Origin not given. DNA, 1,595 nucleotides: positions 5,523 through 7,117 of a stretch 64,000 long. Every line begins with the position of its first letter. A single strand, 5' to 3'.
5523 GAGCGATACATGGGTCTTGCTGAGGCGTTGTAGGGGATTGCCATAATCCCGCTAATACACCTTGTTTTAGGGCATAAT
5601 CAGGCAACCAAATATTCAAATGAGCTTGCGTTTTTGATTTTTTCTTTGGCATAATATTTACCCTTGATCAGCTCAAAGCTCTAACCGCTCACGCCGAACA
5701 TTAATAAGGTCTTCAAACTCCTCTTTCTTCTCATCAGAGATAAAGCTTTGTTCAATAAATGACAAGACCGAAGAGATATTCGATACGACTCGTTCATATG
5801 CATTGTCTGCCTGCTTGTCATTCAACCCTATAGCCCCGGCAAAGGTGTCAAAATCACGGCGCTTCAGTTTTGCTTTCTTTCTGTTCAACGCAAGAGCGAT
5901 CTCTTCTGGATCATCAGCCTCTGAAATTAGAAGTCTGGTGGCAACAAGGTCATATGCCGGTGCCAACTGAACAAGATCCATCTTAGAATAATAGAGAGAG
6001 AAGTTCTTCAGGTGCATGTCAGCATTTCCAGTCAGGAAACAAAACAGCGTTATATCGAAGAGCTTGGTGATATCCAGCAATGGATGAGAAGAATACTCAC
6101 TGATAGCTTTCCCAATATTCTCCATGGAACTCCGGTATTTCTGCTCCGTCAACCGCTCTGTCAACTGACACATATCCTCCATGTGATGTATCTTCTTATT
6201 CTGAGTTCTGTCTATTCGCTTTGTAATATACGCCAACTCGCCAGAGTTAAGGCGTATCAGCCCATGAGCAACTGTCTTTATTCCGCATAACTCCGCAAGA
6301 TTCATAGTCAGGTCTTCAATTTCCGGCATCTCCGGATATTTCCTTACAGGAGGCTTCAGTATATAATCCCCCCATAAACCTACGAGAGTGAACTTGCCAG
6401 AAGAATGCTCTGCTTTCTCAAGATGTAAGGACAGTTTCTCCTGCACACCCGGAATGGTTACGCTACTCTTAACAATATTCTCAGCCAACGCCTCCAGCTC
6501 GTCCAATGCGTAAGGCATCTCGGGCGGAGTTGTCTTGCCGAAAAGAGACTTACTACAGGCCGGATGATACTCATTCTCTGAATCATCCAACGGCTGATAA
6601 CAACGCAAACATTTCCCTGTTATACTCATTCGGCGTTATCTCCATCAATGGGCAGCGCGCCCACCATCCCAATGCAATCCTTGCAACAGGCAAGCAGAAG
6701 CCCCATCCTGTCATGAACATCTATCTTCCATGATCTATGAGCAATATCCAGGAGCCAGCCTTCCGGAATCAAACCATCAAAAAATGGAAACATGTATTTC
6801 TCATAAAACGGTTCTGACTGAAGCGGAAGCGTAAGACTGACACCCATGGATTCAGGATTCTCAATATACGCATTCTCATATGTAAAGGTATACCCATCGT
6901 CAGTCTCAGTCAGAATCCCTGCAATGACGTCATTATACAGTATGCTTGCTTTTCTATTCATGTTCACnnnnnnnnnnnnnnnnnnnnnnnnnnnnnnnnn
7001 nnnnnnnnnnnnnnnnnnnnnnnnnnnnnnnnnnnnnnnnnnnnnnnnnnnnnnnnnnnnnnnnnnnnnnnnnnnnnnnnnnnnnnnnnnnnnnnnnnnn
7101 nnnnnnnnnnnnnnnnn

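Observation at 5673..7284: Tripartite HipBST-type toxin-antitoxin locus with split HipA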

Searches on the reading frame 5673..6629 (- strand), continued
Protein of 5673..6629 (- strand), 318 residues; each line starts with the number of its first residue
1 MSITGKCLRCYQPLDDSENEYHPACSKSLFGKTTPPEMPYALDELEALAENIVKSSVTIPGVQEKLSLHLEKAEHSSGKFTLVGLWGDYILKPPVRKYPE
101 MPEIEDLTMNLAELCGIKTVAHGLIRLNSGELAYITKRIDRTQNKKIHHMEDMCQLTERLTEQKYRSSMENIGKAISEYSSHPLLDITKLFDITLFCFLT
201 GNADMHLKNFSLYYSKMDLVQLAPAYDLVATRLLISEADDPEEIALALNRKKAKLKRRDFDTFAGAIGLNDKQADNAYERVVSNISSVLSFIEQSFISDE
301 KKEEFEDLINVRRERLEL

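Call 43: fold_search(model_id=the predicted structure, library=pdb)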
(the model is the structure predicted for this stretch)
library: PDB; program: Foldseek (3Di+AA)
matches with E <= 10: 762; with E <= 0.001: 46
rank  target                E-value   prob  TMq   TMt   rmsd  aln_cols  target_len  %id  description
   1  7wcf                  2.6e-26  1.00  0.88  0.88   2.7       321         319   34  Crystal structure of the kinase with AMP-PNP (released 2022-06-29)
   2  7vkc                  6.0e-26  1.00  0.87  0.87   2.9       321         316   34  Crystal structure of a bacterial Ser/Thr kinase (released 2022-06-29)
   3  8ezs_B                2.1e-23  1.00  0.76  0.90   2.3       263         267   39  Crystal structure of the HipS(Lp)-HipT(Lp) complex from Legionella pneumophila, Sel-met protein (released 2023-09-27)
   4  8ezr_B                7.9e-23  1.00  0.76  0.89   3.1       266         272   38  Crystal structure of the HipS(Lp)-HipT(Lp) complex from Legionella pneumophila, native protein (released 2023-09-27)
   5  7vkb_A                1.4e-22  1.00  0.76  0.91   2.8       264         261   38  Crystal structure of the a bacterial kinase complex (released 2022-06-29)
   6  7ab4_F                5.7e-19  1.00  0.83  0.78   3.5       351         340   22  Crystal structure of the Escherichia coli toxin-antitoxin system HipBST (HipT S59A) (released 2022-01-12)
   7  7ab4_C                6.4e-19  1.00  0.82  0.77   3.8       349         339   22  Crystal structure of the Escherichia coli toxin-antitoxin system HipBST (HipT S59A) (released 2022-01-12)
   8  7ab3_C                3.0e-18  1.00  0.83  0.78   3.6       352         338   22  Crystal structure of the Escherichia coli toxin-antitoxin system HipBST (HipT S57A) (released 2022-01-12)
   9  7ab5_F                3.7e-18  1.00  0.83  0.79   3.6       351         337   22  Crystal structure of the Escherichia coli toxin-antitoxin system HipBST (HipT D233Q) (released 2022-01-12)
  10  7ab3_F                1.4e-17  1.00  0.83  0.78   3.7       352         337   22  Crystal structure of the Escherichia coli toxin-antitoxin system HipBST (HipT S57A) (released 2022-01-12)
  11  7ab5_C                2.0e-17  1.00  0.82  0.77   3.9       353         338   22  Crystal structure of the Escherichia coli toxin-antitoxin system HipBST (HipT D233Q) (released 2022-01-12)
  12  4pu5                  7.5e-13  1.00  0.71  0.53   5.1       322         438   20  Shewanella oneidensis Toxin Antitoxin System Toxin Protein HipA Bound with AMPPNP and Mg (released 2014-08-06)
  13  4pu4_B                1.0e-12  1.00  0.68  0.52   4.7       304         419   21  Shewanella oneidensis MR-1 Toxin Antitoxin System HipA, HipB and its operator DNA complex (space group P21) (released 2014-08-06)
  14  3tpe                  1.2e-12  1.00  0.70  0.54   7.0       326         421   20  The phipa p3121 structure (released 2012-10-03)
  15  4pu4_A                1.4e-12  1.00  0.70  0.54   4.5       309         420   20  Shewanella oneidensis MR-1 Toxin Antitoxin System HipA, HipB and its operator DNA complex (space group P21) (released 2014-08-06)
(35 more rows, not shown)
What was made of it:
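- On HipBST tripartite toxin-antitoxin family: The fold matches HipT at TM 0.83-0.88 (call 43).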

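Call 46: find_encoding_contigs(protein=P0004, flank=8000, max_places=2)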
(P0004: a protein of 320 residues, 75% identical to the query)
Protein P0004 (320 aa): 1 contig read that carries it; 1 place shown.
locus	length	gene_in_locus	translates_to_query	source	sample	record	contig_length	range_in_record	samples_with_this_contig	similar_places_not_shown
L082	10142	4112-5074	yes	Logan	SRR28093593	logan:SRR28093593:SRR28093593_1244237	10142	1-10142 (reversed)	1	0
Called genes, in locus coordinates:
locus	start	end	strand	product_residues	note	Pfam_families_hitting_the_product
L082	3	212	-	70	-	?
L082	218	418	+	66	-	-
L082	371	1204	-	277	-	PF13398:Peptidase_M50B (weak), PF02163:Peptidase_M50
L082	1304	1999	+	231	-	PF00535:Glycos_transf_2, PF10111:Glyco_tranf_2_2, PF13641:Glyco_tranf_2_3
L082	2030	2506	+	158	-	PF04608:PgpA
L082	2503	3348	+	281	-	PF01370:Epimerase, PF04321:RmlD_sub_bind, PF16363:GDP_Man_Dehyd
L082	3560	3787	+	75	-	PF13560:HTH_31 (weak), PF12844:HTH_19 (weak), PF01381:HTH_3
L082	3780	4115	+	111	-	PF13657:Couple_hipA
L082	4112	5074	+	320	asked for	PF07804:HipA_C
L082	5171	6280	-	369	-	PF01008:IF-2B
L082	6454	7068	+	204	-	PF25084:LbH_EIF2B, PF14602:Hexapep_2 (faint), PF00132:Hexapep, PF25087:GMPPB_C (weak), PF00132:Hexapep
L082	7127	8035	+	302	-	PF01408:GFO_IDH_MocA, PF02894:GFO_IDH_MocA_C, PF22725:GFO_IDH_MocA_C3 (weak)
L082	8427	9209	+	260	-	PF17194:AbiEi_3_N, PF11459:AbiEi_3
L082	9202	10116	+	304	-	PF08843:AbiEii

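Call 47: find_encoding_contigs(protein=P0013, flank=8000, max_places=2)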
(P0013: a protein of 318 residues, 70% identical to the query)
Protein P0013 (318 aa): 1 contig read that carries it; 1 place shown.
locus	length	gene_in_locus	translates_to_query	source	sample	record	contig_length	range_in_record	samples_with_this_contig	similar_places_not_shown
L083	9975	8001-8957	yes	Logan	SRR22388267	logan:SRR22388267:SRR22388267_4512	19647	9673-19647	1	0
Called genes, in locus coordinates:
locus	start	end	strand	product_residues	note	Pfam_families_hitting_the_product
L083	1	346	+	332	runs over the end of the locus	-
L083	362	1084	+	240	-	-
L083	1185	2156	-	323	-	PF13580:SIS_2 (faint), PF01380:SIS, PF00571:CBS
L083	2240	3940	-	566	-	PF01145:Band_7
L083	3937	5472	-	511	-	PF01145:Band_7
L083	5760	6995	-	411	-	-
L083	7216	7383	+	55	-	-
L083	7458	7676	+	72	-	PF12844:HTH_19 (weak), PF01381:HTH_3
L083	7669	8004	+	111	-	PF13657:Couple_hipA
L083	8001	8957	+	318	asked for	PF07804:HipA_C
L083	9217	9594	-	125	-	PF01850:PIN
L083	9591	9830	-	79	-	PF02604:PhdYeFM_antitox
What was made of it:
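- The nearest HipT relatives sit in unrelated contexts beside other TA pairs (calls 46, 47). Close relatives neighbour AbiEi/AbiEii and PIN/Phd modules (calls 46, 47).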

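Call 52: search_protein_families(library=padloc, proteins=[window:5673-6629:-], max_evalue=0.001)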
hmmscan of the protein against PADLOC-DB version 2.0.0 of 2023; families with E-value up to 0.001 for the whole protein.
window:5673-6629:- (318 aa): 3 families
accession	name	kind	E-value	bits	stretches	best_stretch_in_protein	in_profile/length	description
PDLC04340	PDC-M03A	-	8.4e-10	36.6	1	105-230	50-169/280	-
PDLC04339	PDC-M03A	-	6e-06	23.8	1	152-228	106-174/293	-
PDLC04344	PDC-M03A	-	0.00081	16.9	0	192-246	152-205/305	-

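Call 64: search_protein_representatives(protein=window:5673-6629:-)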
Query: 318 residues. Proteins with E-value up to 0.001 (for the whole library): 5264; up to 1e-10: 1743; up to 1e-30: 329. The best 150 are listed.
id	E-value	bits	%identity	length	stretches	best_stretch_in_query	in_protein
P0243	1.4e-100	352.9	54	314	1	6-316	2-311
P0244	4.3e-92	325.1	49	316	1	4-313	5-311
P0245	1.2e-91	323.6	51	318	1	7-318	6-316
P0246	1.8e-88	313.2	51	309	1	5-316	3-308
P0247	7.5e-88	311.2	52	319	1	5-318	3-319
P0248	7.3e-85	301.3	49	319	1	4-311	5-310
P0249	9.2e-85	301.0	46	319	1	6-313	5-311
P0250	2.9e-83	296.1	50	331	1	7-318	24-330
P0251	6.4e-83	295.0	51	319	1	6-317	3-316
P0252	4.8e-82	292.1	47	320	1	7-314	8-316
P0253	1.3e-81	290.7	49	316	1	5-315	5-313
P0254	1.9e-81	290.1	49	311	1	5-316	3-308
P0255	1.2e-80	287.5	46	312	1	5-317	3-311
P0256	1.2e-79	284.2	44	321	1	5-317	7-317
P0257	1.3e-79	284.1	46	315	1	5-316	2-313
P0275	1.5e-70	254.4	44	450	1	5-316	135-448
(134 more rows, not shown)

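Call 69: search_dna_similar(query=window:5673-6629:-, collection=plasmids, mode=protein, max_evalue=1e-20, max_rows=12)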
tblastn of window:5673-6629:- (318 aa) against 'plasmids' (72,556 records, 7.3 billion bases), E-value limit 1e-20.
Records with a match: 12; places in all: 12; records where one place covers at least 80% of the query: 12.
Best place of each record, by identity: <60% 12.
By first word of the organism name: Bacteroides 2; Parabacteroides 2; Persicobacter 1; Hymenobacter 1; Runella 1; Phocaeicola 1; Bergeyella 1; Legionella 1; Flammeovirga 1; Chondrinema 1.
By predicted mobility (MOB-suite, as given by PLSDB): non-mobilizable 10; mobilizable 1; conjugative 1.
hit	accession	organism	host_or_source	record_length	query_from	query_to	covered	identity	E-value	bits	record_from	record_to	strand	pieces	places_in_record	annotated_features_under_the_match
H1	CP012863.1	Persicobacter sp. JZB09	cell culture,soil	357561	7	318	98%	50.6%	1e-89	299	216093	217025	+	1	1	record has no annotation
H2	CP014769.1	Hymenobacter psoromatis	Lichen,single cell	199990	6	318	98%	48.9%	2e-81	276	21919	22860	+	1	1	toxin HipA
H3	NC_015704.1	Runella slithyformis DSM 19594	fresh water lake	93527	2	309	97%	49.4%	4e-88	295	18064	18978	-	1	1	HipA domain-containing protein | HipA N-terminal domain-containing protein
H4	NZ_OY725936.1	Bacteroides finegoldii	-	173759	7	316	97%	47.1%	9e-76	259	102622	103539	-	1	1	HipA domain-containing protein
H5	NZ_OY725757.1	Parabacteroides distasonis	-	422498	7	316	97%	45.5%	8e-74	253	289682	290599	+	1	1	HipA domain-containing protein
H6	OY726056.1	Phocaeicola massiliensis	-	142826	5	305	95%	45.0%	3e-75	258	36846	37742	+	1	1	record has no annotation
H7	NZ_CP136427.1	Bergeyella porcorum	pig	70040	6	300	88%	45.8%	2e-55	242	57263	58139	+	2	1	HipA domain-containing protein (x2)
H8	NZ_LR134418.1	Legionella adelaidensis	environmental,Cooling tower water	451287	39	316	87%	37.9%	4e-40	156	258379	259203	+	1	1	lpg2370 family Dot/Icm T4SS effector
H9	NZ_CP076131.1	Flammeovirga kamogawensis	single bacterial isolate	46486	10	316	97%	30.1%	1e-26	117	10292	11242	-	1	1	HipA domain-containing protein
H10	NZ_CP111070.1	Chondrinema litorale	Seaweed,red alga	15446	10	316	97%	29.8%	1e-27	120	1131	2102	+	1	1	HipA domain-containing protein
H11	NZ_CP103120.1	Bacteroides thetaiotaomicron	Homo sapiens,cell culture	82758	10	312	95%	29.0%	4e-21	101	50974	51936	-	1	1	HipA domain-containing protein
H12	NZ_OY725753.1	Parabacteroides distasonis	-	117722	57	318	82%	31.9%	1e-21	102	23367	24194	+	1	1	HipA domain-containing protein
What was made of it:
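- Homologues occur on Bacteroidota plasmids (call 69).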

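Call 70: search_dna_similar(query=window:5673-6629:-, collection=phages, mode=protein, max_evalue=1e-10, max_rows=8)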
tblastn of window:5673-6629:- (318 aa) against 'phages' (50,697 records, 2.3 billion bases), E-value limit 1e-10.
No match.
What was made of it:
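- There are no phage hits (call 70).
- Tried and rejected: The phage collection gave no HipT match (call 70).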

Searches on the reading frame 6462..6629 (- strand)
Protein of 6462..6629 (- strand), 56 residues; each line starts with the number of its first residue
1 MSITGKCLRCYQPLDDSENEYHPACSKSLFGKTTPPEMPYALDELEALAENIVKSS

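Call 62: search_protein_families(library=pfam, proteins=[window:6462-6629:-], max_evalue=10)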
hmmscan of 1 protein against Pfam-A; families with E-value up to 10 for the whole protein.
seq(56 aa): 0 families
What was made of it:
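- Tried and rejected: Pfam on the first 56 residues of HipT found nothing, even at E 10 (call 62).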

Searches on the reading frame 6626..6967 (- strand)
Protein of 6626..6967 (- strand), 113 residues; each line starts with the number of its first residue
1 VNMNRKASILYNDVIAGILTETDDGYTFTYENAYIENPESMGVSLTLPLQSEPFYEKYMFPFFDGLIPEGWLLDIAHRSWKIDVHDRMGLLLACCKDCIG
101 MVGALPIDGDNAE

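Call 4: search_protein_families(library=pfam, proteins=[window:6626-6967:-], max_evalue=0.01)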
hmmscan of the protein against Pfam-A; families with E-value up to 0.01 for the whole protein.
window:6626-6967:- (113 aa): 1 family
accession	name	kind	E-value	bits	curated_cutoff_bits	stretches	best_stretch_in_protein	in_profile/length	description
PF13657.11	Couple_hipA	-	7.6e-24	84.5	22.5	1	8-102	2-96/99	HipA N-terminal domain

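Call 5: search_protein_families(library=ncbifam, proteins=[window:6626-6967:-], max_evalue=0.01)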
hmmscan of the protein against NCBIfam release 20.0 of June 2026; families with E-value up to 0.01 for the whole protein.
window:6626-6967:- (113 aa): 1 family
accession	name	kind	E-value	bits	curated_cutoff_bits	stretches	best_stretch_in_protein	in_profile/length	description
TIGR03071.1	couple_hipA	domain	8.6e-29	99.6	27.8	1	7-102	2-98/101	HipA N-terminal domain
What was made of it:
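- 6626..6967 (-): hipS: 113-aa ORF (likely 111 aa from the ATG at 6961), homologous to HipA N-subdomain 1 (putative antitoxin). It carries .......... with E69 and W71. Its stop overlaps the hipT start as ATGA. Pfam Couple_hipA 7.6e-24 and TIGR03071 8.6e-29 (calls 4, 5).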

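Call 9: search_solved_structures(query=window:6626-6967:-, max_evalue=0.01, show_alignments=3)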
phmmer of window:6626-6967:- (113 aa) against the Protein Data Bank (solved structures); distinct sequences matched with E-value up to 0.01: 12.
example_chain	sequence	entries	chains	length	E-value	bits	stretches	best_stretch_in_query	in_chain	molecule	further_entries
7vkb_B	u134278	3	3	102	1.7e-14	57.1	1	5-102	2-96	HipA (Persistence to inhibition of murein or DNA biosynthesis) | HipS(Lp)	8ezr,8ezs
7ab3_B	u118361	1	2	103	4.9e-11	45.9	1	3-107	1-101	Couple_hipA domain-containing protein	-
7ab4_B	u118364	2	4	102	1.1e-10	44.8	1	6-107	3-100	Couple_hipA domain-containing protein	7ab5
7czo_A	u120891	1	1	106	1.3e-10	44.6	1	9-102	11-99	Uncharacterized protein HI_0666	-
5k98_A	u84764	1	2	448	0.0012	22.2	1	12-108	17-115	Serine/threonine-protein kinase HipA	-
3fbr_A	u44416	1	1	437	0.0013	22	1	13-108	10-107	Serine/threonine-protein kinase toxin HipA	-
3tpd_A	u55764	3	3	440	0.0013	22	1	13-108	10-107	Serine/threonine-protein kinase HipA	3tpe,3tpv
3dnt_A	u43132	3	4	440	0.0013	22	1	13-108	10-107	Protein hipA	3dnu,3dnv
3hzi_A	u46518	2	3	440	0.0013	22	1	13-108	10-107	Protein hipA | Serine/threonine-protein kinase HipA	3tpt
3tpb_A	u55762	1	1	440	0.0013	22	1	13-108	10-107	Serine/threonine-protein kinase HipA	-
2wiu_A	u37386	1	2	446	0.0013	22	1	13-108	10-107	PROTEIN HIPA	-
4yg7_D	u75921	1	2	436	0.0013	21.9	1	13-108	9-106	Serine/threonine-protein kinase HipA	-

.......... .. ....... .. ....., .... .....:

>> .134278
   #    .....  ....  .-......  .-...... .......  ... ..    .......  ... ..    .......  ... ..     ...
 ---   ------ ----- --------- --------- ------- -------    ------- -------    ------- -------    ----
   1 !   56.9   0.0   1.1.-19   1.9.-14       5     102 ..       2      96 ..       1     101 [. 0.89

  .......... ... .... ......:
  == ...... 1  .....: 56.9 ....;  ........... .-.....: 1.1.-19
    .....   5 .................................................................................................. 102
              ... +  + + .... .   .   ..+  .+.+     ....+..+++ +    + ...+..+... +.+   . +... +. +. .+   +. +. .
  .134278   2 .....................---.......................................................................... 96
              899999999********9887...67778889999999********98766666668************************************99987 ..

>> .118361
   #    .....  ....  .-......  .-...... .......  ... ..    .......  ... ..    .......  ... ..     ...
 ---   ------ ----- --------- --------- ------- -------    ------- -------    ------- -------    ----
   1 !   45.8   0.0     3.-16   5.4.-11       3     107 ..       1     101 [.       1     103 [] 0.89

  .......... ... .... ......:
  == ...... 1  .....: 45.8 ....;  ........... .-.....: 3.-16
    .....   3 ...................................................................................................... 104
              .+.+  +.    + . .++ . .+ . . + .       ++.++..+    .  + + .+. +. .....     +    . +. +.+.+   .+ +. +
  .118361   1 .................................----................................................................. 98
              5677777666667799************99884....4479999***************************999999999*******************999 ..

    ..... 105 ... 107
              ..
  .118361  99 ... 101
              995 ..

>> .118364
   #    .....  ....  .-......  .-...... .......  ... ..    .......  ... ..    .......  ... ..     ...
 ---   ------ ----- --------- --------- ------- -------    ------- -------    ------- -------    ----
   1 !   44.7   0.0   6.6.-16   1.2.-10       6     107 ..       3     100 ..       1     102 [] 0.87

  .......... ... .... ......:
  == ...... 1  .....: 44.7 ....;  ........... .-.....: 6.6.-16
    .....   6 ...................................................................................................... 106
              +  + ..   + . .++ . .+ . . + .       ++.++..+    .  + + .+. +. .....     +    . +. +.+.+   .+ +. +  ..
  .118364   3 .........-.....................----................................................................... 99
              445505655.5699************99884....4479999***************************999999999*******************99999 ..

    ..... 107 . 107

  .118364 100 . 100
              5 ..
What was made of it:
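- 6626..6967 (-): PDB matches: HipS(Lp) 1.7e-14, HipS(Ec) 4.9e-11, HI_0666 1.3e-10, HipA residues 10-107 1e-3 (call 9).
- On HipBST tripartite toxin-antitoxin family: Matches to solved HipS(Lp), HipS(Ec) and HI_0666, and to HipA residues 10-107 (call 9).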

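Call 52: search_protein_families(library=padloc, proteins=[window:6626-6967:-], max_evalue=0.001)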
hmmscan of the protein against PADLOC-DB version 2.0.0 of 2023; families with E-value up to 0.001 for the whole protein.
window:6626-6967:- (113 aa): 0 families

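Call 67: predict_structure(protein=window:6626-6961:-)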
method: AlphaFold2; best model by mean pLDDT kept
length: 111 residues; sequences in the alignment: 1
mean_pLDDT: 39.9   pTM: 0.34
mean pLDDT of the five models: 39.9, 38.9, 37.0, 34.0, 30.6
residues with pLDDT >= 90: 0; 70-90: 0; 50-70: 23; < 50: 88
segments of 3 or more residues with pLDDT < 50: 8-10, 30-111
pLDDT, mean of each block of 10 residues (from residue 1): 52 56 54 39 37 38 34 30 31 35 34 32
secondary structure, 60 per line:
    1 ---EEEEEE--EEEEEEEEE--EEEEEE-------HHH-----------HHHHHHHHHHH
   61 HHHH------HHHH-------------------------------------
elements in order: E4-9 E12-20 E23-28 H50-64 H71-74
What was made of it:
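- On HipBST tripartite toxin-antitoxin family: The single-sequence AF2 model was unusable (pLDDT 40, call 67), so the fold rests on sequence homology.
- Tried and rejected: A single-sequence AlphaFold run of HipS gave pLDDT 40 (call 67) and was not used.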
